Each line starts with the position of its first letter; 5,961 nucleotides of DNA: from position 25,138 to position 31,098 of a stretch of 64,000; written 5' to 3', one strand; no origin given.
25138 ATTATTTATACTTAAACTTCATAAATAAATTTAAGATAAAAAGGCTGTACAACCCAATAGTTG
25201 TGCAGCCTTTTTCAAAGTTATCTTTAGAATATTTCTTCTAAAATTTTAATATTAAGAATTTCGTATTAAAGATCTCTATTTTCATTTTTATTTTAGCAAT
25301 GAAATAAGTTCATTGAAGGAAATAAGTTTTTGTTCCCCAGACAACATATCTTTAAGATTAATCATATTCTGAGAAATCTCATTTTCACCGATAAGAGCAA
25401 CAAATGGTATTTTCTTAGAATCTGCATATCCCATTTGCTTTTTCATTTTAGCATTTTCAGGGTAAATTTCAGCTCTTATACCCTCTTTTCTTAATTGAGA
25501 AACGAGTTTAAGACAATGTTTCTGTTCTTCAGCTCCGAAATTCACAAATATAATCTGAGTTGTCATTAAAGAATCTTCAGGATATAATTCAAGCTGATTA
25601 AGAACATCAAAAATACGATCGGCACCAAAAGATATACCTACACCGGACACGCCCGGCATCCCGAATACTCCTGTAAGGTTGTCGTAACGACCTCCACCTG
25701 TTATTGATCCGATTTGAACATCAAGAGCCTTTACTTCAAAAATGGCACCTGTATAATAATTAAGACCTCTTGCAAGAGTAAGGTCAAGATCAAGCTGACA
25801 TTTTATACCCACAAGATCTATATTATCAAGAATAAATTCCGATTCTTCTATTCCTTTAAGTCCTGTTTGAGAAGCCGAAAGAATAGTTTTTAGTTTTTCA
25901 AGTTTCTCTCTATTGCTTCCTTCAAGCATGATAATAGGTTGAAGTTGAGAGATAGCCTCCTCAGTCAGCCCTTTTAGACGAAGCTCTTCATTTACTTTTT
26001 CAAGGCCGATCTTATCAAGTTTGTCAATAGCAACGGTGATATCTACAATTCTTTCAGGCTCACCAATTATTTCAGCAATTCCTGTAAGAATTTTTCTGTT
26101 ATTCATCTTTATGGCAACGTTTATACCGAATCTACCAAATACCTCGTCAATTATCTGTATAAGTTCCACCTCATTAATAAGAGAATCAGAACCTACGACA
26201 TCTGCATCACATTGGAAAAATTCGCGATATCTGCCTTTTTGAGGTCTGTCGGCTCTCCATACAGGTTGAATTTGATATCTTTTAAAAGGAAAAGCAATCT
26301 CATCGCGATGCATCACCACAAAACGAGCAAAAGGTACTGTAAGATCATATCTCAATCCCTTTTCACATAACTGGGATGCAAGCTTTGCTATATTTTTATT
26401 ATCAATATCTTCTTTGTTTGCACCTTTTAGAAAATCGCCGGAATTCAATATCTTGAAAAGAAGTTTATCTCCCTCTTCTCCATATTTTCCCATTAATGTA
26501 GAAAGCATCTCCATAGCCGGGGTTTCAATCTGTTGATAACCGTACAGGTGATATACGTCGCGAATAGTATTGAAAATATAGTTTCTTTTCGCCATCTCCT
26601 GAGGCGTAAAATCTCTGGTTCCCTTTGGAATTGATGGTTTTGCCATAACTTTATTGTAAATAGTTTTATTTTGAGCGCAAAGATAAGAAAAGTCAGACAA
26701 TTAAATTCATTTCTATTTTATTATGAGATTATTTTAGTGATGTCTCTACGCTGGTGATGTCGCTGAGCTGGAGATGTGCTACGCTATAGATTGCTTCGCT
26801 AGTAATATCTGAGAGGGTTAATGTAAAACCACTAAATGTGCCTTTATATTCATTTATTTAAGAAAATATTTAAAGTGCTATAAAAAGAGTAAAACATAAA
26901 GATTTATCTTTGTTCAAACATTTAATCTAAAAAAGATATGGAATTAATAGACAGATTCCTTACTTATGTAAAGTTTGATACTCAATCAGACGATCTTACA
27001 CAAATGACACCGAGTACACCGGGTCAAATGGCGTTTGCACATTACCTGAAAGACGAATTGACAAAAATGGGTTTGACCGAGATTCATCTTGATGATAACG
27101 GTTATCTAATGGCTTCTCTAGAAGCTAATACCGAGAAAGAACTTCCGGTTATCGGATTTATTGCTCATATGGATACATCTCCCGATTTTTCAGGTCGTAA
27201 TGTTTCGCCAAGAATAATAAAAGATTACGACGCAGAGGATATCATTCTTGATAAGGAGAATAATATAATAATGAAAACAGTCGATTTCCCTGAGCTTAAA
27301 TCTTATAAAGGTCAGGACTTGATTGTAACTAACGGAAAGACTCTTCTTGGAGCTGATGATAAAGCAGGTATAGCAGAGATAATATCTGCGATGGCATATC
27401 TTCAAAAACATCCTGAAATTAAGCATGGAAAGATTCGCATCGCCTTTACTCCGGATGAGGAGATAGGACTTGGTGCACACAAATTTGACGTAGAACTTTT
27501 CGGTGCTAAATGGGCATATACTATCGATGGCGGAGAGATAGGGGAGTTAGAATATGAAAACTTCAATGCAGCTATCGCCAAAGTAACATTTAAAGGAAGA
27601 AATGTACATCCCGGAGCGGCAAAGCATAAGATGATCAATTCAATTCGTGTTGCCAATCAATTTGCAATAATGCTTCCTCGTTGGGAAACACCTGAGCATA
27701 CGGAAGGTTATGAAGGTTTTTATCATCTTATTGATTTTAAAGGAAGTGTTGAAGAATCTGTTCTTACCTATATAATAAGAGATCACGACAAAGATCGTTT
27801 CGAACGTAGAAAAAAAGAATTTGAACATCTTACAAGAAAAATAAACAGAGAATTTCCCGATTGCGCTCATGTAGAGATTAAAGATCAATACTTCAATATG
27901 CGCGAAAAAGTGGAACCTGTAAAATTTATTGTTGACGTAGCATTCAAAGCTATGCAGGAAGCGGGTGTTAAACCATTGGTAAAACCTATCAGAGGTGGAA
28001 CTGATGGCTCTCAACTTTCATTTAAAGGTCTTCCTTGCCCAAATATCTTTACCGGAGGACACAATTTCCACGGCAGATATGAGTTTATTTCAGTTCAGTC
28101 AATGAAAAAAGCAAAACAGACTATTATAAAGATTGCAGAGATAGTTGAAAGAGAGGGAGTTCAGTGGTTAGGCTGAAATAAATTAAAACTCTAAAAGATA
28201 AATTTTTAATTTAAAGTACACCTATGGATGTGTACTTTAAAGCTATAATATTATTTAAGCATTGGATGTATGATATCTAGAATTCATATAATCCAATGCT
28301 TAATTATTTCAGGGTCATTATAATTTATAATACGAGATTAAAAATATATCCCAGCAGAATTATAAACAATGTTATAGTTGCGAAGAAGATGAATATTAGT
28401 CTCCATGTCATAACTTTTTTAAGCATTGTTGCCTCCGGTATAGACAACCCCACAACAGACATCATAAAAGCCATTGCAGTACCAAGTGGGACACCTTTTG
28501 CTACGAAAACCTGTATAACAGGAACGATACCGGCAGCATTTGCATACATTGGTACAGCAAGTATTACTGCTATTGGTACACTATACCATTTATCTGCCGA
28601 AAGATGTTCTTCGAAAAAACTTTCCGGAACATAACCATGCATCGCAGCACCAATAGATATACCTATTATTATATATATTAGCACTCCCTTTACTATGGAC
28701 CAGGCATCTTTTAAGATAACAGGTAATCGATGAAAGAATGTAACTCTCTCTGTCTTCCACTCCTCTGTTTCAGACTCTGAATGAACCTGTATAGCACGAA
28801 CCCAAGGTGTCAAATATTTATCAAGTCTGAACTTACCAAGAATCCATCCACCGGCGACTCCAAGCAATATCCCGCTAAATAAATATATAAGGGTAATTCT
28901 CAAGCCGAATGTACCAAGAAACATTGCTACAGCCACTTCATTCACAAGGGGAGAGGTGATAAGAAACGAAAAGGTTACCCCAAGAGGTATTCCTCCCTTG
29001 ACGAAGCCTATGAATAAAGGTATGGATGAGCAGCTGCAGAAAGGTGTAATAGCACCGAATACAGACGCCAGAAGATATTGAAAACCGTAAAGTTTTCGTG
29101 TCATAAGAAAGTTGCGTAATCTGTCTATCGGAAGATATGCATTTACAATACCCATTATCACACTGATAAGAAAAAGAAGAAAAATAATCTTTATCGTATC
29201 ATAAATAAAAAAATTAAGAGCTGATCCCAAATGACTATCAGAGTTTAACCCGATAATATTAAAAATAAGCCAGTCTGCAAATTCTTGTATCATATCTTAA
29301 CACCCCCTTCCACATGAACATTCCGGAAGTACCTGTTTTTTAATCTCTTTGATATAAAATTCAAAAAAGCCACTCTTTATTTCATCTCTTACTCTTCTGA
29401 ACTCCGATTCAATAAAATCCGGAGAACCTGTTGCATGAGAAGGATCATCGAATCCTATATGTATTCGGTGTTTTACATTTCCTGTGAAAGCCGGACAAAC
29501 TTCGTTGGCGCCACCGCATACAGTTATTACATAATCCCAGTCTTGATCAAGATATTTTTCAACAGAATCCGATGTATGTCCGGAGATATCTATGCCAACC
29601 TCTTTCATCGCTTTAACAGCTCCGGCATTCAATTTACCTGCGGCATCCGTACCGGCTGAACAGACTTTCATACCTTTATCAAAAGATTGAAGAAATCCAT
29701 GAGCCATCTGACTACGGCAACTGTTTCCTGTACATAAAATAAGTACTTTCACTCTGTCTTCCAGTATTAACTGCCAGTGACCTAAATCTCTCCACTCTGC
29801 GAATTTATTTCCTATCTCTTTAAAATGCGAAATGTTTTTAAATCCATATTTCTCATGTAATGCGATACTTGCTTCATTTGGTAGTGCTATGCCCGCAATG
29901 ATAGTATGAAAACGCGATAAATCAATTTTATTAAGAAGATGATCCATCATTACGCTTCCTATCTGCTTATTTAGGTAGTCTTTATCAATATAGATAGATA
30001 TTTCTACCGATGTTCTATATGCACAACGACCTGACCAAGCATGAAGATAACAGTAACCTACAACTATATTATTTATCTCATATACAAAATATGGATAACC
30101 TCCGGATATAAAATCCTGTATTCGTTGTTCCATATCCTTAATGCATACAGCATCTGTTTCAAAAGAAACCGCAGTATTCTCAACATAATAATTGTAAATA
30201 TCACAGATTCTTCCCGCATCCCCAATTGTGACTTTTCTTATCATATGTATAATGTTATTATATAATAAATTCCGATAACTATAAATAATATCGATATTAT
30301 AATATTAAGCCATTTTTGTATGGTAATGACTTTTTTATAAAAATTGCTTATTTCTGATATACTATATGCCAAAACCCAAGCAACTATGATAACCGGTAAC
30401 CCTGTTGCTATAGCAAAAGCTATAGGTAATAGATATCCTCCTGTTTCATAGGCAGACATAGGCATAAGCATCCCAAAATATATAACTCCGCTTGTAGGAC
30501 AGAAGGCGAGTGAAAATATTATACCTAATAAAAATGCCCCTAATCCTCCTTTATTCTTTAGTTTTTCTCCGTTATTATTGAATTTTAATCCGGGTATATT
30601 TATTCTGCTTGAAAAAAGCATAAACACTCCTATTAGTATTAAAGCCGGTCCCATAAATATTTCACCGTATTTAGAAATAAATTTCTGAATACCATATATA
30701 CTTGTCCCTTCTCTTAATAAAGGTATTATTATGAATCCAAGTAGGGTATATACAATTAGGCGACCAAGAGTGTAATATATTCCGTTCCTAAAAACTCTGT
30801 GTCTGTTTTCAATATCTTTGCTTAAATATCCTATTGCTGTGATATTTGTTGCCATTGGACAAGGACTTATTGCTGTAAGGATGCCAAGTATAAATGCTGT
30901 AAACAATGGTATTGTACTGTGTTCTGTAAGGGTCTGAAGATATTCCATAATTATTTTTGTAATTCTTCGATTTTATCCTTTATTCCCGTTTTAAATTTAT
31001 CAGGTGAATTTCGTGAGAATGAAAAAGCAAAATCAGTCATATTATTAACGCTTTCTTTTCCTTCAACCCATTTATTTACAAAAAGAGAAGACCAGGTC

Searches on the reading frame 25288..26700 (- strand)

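Call 53: search_protein_families(library=pfam, proteins=[window:25288-26700:-], max_evalue=0.00001)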
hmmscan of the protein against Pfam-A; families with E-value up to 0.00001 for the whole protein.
window:25288-26700:- (470 aa): 2 families
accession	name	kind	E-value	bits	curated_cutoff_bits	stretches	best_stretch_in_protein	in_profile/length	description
PF13393.11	tRNA-synt_His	-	3.2e-36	125.6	25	2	115-362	66-307/308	Histidyl-tRNA synthetase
PF03129.25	HGTP_anticodon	-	4.2e-18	65.7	21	1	383-470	4-92/94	Anticodon binding domain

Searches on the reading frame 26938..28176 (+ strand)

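Call 53: search_protein_families(library=pfam, proteins=[window:26938-28176:+], max_evalue=0.00001)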
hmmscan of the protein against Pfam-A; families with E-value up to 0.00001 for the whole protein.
window:26938-28176:+ (412 aa): 3 families
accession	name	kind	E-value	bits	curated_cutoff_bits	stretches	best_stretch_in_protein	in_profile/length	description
PF07687.19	M20_dimer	-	1.7e-14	54.1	21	1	206-304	1-104/107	Peptidase dimerisation domain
PF01546.33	Peptidase_M20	-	3e-13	50.6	24.6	1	139-400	34-204/206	Peptidase family M20/M25/M40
PF05343.19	Peptidase_M42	-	5.4e-06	26.1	23.2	0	139-201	133-193/292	M42 glutamyl aminopeptidase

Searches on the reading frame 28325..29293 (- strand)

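Call 104: search_protein_families(library=pfam, proteins=[window:28325-29293:-], max_evalue=0.00001)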
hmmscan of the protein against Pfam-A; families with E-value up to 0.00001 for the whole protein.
window:28325-29293:- (322 aa): 1 family
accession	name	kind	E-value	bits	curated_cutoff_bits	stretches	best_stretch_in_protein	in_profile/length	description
PF03773.19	ArsP_1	-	1.6e-64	218.3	32.3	1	21-319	1-293/294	Predicted permease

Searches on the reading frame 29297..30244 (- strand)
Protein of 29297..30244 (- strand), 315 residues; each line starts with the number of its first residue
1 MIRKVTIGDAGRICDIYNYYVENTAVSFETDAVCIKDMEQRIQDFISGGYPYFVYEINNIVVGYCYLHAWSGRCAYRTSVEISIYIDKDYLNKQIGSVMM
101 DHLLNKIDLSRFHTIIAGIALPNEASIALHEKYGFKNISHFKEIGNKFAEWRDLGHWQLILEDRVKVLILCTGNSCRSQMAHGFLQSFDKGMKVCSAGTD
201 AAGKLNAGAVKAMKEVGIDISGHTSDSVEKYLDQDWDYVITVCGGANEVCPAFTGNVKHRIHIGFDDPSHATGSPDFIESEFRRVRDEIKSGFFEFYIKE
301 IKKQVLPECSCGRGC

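Call 104: search_protein_families(library=pfam, proteins=[window:29297-30244:-], max_evalue=0.00001)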
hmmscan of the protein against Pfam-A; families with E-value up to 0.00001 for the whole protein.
window:29297-30244:- (315 aa): 5 families
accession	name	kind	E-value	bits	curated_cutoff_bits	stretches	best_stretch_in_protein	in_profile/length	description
PF13420.13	Acetyltransf_4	-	9.9e-19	68.3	24.3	1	2-153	1-152/155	Acetyltransferase (GNAT) domain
PF01451.26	LMWPc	-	1.6e-17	64.5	23.2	1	167-292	1-139/144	Low molecular weight phosphotyrosine protein phosphatase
PF00583.31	Acetyltransf_1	-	3.6e-12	47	20.7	1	34-135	17-116/116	Acetyltransferase (GNAT) family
PF13302.13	Acetyltransf_3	-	1e-07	33.1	25.4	1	2-136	4-138/138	Acetyltransferase (GNAT) domain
PF13508.13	Acetyltransf_7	-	1.5e-07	32.2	27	1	51-136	4-83/84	Acetyltransferase (GNAT) domain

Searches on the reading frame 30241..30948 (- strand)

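Call 104: search_protein_families(library=pfam, proteins=[window:30241-30948:-], max_evalue=0.00001)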
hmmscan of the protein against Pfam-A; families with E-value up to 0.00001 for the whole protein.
window:30241-30948:- (235 aa): 2 families
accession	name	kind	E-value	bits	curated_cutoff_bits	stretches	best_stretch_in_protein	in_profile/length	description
PF13386.12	DsbD_2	-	8.1e-22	78.5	24.9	1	17-228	1-199/199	Cytochrome C biogenesis protein transmembrane region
PF02683.22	DsbD_TM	-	2.7e-07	30.5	27.1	1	15-217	5-209/219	Cytochrome C biogenesis protein transmembrane domain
